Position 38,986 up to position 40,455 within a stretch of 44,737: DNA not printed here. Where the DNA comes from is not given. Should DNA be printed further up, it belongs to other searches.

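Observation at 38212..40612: Three-gene operon of unrecognisable proteins in the prophage regulatory/accessory slot: candidate novel defence or host-takeover system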

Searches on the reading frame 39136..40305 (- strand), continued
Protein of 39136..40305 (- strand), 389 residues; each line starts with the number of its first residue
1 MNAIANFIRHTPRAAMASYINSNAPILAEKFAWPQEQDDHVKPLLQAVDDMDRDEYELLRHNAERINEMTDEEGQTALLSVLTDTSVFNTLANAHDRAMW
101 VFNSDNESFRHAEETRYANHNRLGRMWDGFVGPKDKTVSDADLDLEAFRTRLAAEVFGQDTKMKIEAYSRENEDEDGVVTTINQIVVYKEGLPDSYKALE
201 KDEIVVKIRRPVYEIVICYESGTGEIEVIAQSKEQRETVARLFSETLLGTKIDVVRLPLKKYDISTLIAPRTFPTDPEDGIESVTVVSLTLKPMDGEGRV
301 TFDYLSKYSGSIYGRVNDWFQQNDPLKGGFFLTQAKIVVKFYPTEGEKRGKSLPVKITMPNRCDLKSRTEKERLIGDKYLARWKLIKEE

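Call 71: search_protein_families(library=pfam, proteins=[L001:1334-4510:-, L001:4507-6780:-, L001:11282-12436:+, L001:12486-15497:+, L001:15490-16824:+, L023:609-3776:-, L023:3773-6472:-, L023:13408-14340:-, L023:15640-17052:-, L009:13358-14701:+], max_evalue=0.0001)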
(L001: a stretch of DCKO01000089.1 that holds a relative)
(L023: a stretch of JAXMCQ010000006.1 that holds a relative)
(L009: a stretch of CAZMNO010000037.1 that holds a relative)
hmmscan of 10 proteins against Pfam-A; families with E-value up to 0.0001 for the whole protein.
L001:1334-4510:- (1058 aa): 2 families
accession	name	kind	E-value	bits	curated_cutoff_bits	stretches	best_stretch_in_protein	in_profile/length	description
PF00271.37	Helicase_C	-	1.4e-08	35.3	23.5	1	800-871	43-109/110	Helicase conserved C-terminal domain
PF00270.35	DEAD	-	1.1e-05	25.7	26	0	434-496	21-74/167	DEAD/DEAH box helicase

L001:4507-6780:- (757 aa): 8 families
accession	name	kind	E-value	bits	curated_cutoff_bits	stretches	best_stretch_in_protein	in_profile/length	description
PF00580.27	UvrD-helicase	-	5.9e-22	79.1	23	2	129-209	3-82/271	UvrD/REP helicase N-terminal domain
PF13245.12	AAA_19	-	9.7e-14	52.1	25.1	1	139-302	10-133/134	AAA domain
PF13361.12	UvrD_C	-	7.9e-10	39.1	25.6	1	523-571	290-345/350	UvrD-like helicase C-terminal domain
PF13538.12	UvrD_C_2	-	9.4e-07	29.1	27.4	1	522-567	4-47/52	UvrD-like helicase C-terminal domain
PF05099.18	TerB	-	9.5e-07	29.6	24.4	0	14-117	4-108/118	Tellurite resistance protein TerB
PF00270.35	DEAD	-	1e-06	29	26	1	131-284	4-146/167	DEAD/DEAH box helicase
PF04851.21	ResIII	-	2.5e-05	24.7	22.5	1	133-278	20-148/164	Type III restriction enzyme, res subunit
PF13087.12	AAA_12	-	5.6e-05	23.2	27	0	155-211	93-146/195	AAA domain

L001:11282-12436:+ (384 aa): 0 families

L001:12486-15497:+ (1003 aa): 6 families
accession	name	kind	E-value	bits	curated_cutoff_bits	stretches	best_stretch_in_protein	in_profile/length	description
PF12008.13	EcoR124_C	-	8.3e-69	232.5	23.1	1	720-989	1-259/260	Type I restriction and modification enzyme - subunit R C terminal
PF22679.2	T1R_D3-like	-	5e-61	206.2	27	1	513-696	1-158/158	Type I restriction enzyme subunit R domain 3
PF18766.7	SWI2_SNF2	-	4.9e-55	187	26.7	1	255-487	1-199/221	SWI2/SNF2 ATPase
PF04851.21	ResIII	-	2.6e-41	141.7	22.5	1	251-429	3-163/164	Type III restriction enzyme, res subunit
PF04313.20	HSDR_N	-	1.1e-34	120.4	25.1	1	7-192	2-196/198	Type I restriction enzyme R protein N terminus (HSDR_N)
PF00270.35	DEAD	-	6e-08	33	26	1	255-429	3-161/167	DEAD/DEAH box helicase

L001:15490-16824:+ (444 aa): 1 family
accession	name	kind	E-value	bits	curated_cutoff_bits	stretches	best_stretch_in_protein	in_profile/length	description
PF01420.25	Methylase_S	-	3.6e-24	86.3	22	2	247-426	3-167/168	Type I restriction modification DNA specificity domain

L023:609-3776:- (1055 aa): 6 families
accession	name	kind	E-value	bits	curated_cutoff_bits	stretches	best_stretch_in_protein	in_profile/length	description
PF00580.27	UvrD-helicase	-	3.5e-36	125.7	23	1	8-381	16-266/271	UvrD/REP helicase N-terminal domain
PF13361.12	UvrD_C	-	6e-18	65.8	25.6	1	660-783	272-346/350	UvrD-like helicase C-terminal domain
PF13245.12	AAA_19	-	6.9e-12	46.1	25.1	1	6-370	12-133/134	AAA domain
PF13538.12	UvrD_C_2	-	4.6e-10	39.7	27.4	0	676-696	2-22/52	UvrD-like helicase C-terminal domain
PF12705.13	PDDEXK_1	-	4.5e-08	33.8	22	1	900-1032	34-174/247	PD-(D/E)XK nuclease superfamily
PF13604.12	AAA_30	-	6.5e-05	23.2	27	0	313-365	81-127/191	AAA domain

L023:3773-6472:- (899 aa): 1 family
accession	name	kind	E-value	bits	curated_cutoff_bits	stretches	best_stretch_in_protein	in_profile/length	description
PF12705.13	PDDEXK_1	-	3.9e-22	79.8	22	1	617-890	3-246/247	PD-(D/E)XK nuclease superfamily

L023:13408-14340:- (310 aa): 2 families
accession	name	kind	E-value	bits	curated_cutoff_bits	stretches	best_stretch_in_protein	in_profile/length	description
PF00589.27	Phage_integrase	-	4.4e-40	137.7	27.1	1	107-275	3-169/172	Phage integrase family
PF13495.12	Phage_int_SAM_4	-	3.9e-12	46.8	27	1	9-87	1-81/85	Phage integrase, N-terminal SAM-like domain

L023:15640-17052:- (470 aa): 2 families
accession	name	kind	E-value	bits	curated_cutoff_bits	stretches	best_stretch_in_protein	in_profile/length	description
PF14559.12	TPR_19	-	8.1e-07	29.7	25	0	367-420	5-57/68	Tetratricopeptide repeat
PF13428.12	TPR_14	-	3e-06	27.8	23.5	0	395-418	8-34/44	Tetratricopeptide repeat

L009:13358-14701:+ (447 aa): 0 families

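Call 73: search_protein_families(library=pfam, proteins=[L036:3941-4573:-, L036:2904-3944:-, L009:10082-10627:+, L009:10672-11316:+, L009:7747-7989:+, L010:7614-7937:+], max_evalue=0.001)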
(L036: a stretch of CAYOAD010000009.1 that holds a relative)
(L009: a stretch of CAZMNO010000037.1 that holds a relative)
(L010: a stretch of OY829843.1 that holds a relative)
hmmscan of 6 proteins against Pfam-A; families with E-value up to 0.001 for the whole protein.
L036:3941-4573:- (210 aa): 2 families
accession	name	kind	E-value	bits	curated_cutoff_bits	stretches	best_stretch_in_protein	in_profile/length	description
PF19570.5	DUF6088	-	1.6e-32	113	25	1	11-170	1-158/172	Family of unknown function (DUF6088)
PF13338.12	AbiEi_4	-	1.5e-05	25.5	25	1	42-61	27-46/49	Transcriptional regulator, AbiEi antitoxin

L036:2904-3944:- (346 aa): 1 family
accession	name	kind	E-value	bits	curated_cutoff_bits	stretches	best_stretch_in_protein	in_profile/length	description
PF08843.17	AbiEii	-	5.3e-36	125.2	22.5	1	48-334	3-237/238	Nucleotidyl transferase AbiEii toxin, Type IV TA system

L009:10082-10627:+ (181 aa): 2 families
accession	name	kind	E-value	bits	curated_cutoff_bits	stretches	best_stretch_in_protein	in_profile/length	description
PF20432.4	Xre-like-HTH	-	1.4e-06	29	25.8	1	69-123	11-63/63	Antitoxin Xre-like helix-turn-helix domain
PF09722.15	Xre_MbcA_ParS_C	-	4e-05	24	24.5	1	133-180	8-51/51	Antitoxin Xre/MbcA/ParS C-terminal toxin-binding domain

L009:10672-11316:+ (214 aa): 1 family
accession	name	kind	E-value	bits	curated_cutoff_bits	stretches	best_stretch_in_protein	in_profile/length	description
PF08808.17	RES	-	5.3e-28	98.5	23.2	1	59-199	9-156/157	RES domain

L009:7747-7989:+ (80 aa): 1 family
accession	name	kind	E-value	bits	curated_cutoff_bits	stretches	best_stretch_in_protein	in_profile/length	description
PF09954.14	DUF2188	-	1.6e-23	83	22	1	11-71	1-62/62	Uncharacterized protein conserved in bacteria (DUF2188)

L010:7614-7937:+ (107 aa): 1 family
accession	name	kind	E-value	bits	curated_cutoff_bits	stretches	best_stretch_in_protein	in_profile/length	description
PF00565.23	SNase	-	8.7e-08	33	21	1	43-101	2-67/107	Staphylococcal nuclease homologue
